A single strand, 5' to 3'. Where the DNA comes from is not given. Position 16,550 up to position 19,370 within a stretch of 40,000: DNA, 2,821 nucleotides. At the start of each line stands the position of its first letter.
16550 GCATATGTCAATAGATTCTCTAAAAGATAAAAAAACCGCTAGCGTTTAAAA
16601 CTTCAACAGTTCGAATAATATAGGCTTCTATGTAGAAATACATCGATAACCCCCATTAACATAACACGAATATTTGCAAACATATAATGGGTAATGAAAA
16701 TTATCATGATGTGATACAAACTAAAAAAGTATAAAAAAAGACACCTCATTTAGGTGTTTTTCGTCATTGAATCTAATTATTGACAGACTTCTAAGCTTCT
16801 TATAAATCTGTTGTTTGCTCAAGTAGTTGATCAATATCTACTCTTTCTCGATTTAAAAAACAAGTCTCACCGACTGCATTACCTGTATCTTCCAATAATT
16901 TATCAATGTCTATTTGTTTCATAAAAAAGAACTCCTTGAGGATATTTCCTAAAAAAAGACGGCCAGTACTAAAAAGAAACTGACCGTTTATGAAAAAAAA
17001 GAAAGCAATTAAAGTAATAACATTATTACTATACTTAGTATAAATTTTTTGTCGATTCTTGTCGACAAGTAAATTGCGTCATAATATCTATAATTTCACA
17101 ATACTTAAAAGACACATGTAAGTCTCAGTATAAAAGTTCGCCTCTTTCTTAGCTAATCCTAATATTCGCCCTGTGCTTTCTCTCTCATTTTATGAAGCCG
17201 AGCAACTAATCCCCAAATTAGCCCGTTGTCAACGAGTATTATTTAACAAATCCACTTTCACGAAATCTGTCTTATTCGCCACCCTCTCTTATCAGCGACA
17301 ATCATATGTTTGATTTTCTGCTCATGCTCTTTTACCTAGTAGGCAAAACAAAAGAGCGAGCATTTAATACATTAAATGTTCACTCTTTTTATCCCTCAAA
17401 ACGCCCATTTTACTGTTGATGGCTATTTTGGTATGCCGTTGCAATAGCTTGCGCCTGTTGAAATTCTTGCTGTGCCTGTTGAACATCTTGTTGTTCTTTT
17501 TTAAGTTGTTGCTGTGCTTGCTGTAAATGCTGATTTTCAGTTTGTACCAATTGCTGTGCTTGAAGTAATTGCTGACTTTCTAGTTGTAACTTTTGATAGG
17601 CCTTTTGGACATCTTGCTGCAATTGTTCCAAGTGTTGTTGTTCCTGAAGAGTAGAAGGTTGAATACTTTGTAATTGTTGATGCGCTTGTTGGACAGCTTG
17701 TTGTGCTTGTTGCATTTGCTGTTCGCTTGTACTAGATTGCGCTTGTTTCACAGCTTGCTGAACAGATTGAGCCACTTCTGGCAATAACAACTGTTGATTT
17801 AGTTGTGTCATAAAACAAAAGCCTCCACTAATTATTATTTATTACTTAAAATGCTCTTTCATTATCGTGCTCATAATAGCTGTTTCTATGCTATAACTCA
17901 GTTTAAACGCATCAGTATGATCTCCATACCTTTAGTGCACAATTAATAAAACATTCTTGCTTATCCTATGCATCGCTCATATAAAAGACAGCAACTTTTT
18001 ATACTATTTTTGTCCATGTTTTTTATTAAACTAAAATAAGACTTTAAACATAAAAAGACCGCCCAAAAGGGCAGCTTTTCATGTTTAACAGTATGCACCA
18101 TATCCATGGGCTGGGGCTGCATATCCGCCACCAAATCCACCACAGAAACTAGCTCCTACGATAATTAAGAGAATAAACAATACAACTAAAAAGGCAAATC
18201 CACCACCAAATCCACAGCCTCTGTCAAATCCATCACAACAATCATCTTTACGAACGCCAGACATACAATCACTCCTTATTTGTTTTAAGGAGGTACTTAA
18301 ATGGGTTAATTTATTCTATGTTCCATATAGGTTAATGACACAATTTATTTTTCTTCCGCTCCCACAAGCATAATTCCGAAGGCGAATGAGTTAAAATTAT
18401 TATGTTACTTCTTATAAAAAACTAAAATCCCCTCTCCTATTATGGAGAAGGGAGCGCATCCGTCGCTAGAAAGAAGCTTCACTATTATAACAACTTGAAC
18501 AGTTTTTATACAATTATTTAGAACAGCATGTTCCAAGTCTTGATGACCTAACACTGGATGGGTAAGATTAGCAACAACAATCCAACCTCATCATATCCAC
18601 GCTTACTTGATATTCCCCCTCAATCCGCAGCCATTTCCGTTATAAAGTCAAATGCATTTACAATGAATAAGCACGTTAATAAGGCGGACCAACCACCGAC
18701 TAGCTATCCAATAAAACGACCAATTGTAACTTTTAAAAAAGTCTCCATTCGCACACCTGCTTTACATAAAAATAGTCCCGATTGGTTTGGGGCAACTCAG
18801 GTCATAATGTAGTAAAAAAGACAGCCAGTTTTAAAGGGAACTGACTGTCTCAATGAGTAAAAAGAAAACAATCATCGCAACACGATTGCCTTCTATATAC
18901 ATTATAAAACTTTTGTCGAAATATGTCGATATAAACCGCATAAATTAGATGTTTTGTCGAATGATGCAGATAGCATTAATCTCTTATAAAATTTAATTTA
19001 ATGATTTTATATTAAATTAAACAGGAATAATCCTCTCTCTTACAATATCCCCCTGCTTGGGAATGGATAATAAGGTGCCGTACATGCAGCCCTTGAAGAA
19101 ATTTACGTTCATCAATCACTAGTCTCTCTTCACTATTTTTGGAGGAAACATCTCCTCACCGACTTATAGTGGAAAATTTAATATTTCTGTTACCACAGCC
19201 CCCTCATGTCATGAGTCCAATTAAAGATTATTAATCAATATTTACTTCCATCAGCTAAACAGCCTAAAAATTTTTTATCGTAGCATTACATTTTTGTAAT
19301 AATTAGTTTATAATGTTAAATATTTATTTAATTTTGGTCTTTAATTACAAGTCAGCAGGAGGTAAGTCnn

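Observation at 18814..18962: Module B: paralog with perfect tandem 0A boxes and a compensatory change in the terminator stem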

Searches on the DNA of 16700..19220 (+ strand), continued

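Call 88: search_with_rna_model(model_id=R1, sources=[L249, L250, L251, L252, L253, L254, L255, L256, L257, L258, L259, L260, L261, L262, L263, L264, L265, L266, L267, L268, L269, L270, L271], max_evalue=0.01)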
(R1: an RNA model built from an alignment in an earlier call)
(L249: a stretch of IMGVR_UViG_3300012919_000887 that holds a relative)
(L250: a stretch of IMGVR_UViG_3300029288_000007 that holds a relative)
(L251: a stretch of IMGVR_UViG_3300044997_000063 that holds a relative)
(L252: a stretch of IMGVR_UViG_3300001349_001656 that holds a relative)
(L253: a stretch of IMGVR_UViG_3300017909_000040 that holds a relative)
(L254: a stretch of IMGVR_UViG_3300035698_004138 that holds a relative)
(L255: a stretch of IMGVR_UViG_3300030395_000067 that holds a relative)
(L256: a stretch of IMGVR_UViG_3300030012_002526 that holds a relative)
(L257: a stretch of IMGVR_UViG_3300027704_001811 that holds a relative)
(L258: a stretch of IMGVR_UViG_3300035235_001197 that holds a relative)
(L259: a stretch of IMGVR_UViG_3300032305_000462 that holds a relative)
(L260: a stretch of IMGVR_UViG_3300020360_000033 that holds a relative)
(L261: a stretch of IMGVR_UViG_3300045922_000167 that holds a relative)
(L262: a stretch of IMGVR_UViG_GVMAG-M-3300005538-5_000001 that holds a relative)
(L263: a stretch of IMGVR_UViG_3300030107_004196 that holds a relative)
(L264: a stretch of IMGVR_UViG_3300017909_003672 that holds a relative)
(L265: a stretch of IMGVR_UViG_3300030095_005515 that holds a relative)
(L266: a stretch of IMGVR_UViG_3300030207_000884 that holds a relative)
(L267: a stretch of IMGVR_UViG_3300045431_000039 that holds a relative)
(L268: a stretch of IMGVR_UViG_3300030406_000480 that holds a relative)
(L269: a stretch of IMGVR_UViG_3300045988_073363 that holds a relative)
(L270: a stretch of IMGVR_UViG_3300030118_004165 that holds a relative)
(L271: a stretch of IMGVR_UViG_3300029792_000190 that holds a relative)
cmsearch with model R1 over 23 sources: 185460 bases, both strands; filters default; matches with E-value up to 0.01: 0.
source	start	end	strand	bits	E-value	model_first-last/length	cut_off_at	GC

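Call 90: search_with_rna_model(model_id=R1, sources=[L126, L127, L128, L129, L130, L131, L132, L133, L134, L135, L136, L137, L138, L139, L140, L141, L142, L143, L144, L145, L146, L147, L148, L149, L150, L151, L152, L153, L154, L155, L156, L157, L158, L159, L160, L161, L162, L163, L164, L165, L166, L167, L168, L169, L170, L171, L172, L173, L174, L175, L176, L177, L178, L179, L180, L181, L182, L183, L184, L185, L186, L187, L188, L189, L190, L191, L192, L193, L194, L195, L196, L197, L198, L199, L200, L201, L202, L203, L204, L205, L206, L207, L208, L209, L210, L211, L212, L213, L214, L215, L216, L217, L218, L219, L220, L221, L222, L223, L224, L225], max_evalue=0.01)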
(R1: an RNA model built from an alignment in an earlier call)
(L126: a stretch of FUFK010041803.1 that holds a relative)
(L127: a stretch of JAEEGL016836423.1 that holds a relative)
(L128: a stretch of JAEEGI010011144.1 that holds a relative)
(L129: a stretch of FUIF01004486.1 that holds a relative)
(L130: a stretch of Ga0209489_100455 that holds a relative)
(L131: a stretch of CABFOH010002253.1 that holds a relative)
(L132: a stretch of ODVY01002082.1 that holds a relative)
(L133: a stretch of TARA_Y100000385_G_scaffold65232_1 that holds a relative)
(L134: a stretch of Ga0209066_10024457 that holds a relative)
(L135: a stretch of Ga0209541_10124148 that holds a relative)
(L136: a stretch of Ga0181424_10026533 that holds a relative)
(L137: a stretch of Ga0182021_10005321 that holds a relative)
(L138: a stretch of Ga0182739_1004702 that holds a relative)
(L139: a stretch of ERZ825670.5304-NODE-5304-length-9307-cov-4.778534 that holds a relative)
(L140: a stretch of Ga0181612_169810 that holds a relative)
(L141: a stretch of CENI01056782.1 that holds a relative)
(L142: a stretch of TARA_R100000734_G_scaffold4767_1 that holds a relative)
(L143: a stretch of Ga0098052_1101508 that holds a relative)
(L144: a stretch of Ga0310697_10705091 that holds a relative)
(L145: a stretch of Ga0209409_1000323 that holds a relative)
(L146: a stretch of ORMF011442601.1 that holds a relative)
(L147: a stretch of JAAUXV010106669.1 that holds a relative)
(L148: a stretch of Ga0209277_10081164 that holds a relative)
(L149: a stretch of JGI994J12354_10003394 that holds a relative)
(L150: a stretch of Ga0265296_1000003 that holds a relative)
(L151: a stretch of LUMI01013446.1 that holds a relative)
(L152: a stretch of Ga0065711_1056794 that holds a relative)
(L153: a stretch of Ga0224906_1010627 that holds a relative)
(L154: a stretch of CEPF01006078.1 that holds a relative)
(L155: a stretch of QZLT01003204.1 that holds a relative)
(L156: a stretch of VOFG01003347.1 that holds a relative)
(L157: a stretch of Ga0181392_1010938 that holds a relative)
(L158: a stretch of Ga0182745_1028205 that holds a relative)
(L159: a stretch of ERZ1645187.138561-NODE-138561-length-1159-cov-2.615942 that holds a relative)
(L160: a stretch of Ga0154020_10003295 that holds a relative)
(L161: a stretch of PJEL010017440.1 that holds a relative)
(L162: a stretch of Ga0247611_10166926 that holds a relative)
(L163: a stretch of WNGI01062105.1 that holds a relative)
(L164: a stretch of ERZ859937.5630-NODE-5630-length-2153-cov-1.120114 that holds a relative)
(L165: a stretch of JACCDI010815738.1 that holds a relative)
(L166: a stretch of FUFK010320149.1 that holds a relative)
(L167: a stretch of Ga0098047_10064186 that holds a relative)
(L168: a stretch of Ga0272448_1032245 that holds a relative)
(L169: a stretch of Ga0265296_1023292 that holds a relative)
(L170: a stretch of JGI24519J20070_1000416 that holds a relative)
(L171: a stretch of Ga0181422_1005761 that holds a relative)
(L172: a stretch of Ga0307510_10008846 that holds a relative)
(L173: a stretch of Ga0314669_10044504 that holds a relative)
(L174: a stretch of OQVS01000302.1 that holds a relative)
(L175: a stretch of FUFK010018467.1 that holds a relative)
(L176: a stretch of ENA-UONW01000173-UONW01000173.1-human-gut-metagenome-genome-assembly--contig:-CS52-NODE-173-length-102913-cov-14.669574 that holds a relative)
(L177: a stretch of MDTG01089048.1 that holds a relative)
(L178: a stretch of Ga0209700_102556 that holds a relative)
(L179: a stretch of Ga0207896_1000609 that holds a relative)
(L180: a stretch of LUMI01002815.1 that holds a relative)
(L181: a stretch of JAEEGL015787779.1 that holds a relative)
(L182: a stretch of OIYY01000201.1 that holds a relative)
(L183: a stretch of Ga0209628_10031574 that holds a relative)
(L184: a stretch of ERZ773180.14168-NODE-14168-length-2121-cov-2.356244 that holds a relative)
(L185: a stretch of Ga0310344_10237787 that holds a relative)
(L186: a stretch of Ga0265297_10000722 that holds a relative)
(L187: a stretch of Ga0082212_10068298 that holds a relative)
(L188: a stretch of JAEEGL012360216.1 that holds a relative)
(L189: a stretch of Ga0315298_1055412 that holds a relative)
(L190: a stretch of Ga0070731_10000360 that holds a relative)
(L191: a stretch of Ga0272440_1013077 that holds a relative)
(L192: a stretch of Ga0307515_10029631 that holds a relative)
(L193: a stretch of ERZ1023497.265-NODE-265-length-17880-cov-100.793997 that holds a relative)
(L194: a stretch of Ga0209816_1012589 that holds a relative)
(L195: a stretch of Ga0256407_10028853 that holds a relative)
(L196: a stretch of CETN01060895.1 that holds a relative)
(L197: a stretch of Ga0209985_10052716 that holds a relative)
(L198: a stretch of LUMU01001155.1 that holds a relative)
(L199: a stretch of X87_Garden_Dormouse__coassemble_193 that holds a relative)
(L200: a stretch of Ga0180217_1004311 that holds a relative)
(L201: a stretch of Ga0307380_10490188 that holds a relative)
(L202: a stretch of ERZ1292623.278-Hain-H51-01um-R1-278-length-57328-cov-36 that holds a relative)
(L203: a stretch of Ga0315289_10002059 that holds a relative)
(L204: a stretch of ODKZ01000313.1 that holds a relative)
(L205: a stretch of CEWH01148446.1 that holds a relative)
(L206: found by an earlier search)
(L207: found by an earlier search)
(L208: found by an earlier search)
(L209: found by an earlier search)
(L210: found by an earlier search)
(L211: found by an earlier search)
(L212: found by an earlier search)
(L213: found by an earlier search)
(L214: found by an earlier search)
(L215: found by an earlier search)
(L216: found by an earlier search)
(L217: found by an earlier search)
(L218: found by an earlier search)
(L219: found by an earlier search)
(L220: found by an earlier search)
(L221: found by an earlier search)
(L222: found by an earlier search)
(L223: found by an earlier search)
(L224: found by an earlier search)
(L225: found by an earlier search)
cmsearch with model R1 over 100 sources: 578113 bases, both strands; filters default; matches with E-value up to 0.01: 4.
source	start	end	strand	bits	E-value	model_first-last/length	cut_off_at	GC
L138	8134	8218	-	98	1.8e-14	1-85/85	no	0.27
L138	9832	9918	-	80.9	2.4e-11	1-85/85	no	0.36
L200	1544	1629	-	75.2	2.6e-10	1-85/85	no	0.33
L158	207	291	+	73.9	4.5e-10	1-85/85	no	0.34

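Call 91: search_with_rna_model(model_id=R1, sources=[L226, L227, L228, L229, L230, L231, L232, L233, L234, L235, L236, L237, L238, L239, L240, L241, L242, L243, L106, L107, L108, L109, L110], max_evalue=0.01)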
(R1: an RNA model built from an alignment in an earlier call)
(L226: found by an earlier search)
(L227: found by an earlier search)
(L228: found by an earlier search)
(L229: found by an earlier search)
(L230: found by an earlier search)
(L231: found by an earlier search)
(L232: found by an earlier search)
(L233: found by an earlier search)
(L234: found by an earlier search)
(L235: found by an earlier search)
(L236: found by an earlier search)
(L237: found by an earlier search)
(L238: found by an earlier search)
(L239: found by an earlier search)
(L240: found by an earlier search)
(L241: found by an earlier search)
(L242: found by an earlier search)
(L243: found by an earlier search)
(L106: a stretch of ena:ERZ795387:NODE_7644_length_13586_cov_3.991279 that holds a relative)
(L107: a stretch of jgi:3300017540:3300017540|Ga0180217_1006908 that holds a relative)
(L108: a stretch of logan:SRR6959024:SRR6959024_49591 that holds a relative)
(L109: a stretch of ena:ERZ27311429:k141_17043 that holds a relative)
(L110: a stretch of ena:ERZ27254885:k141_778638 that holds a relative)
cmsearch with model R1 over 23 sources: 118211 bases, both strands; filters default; matches with E-value up to 0.01: 5.
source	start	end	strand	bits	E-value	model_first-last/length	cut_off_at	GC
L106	3583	3667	-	95.4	1.1e-14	1-85/85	no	0.26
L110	173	257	-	95.4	1.1e-14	1-85/85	no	0.26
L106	5445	5530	-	80.9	4.8e-12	1-85/85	no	0.35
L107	904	989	-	80.9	4.8e-12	1-85/85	no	0.35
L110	2035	2120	-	80.9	4.8e-12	1-85/85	no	0.35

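Call 101: search_with_rna_model(model_id=R1, sources=[L272], max_evalue=1, filters=off)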
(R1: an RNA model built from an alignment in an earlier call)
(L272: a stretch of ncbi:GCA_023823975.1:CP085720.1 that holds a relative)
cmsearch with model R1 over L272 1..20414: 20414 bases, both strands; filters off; matches with E-value up to 1: 1.
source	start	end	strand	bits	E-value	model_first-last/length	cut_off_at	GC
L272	12641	12731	-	16.2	0.6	1-85/85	no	0.31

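Call 108: search_with_rna_model(model_id=R1, sources=[L273], max_evalue=1, filters=off)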
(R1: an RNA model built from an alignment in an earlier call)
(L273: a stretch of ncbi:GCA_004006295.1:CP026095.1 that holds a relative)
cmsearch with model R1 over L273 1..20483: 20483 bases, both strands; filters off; matches with E-value up to 1: 4.
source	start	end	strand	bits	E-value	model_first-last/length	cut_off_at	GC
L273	10571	10638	-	19.9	0.13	1-85/85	no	0.34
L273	10599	10660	+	17.9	0.28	1-85/85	no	0.31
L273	5639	5697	-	15.5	0.79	1-85/85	no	0.42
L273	20174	20233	+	15.2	0.88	1-85/85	no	0.2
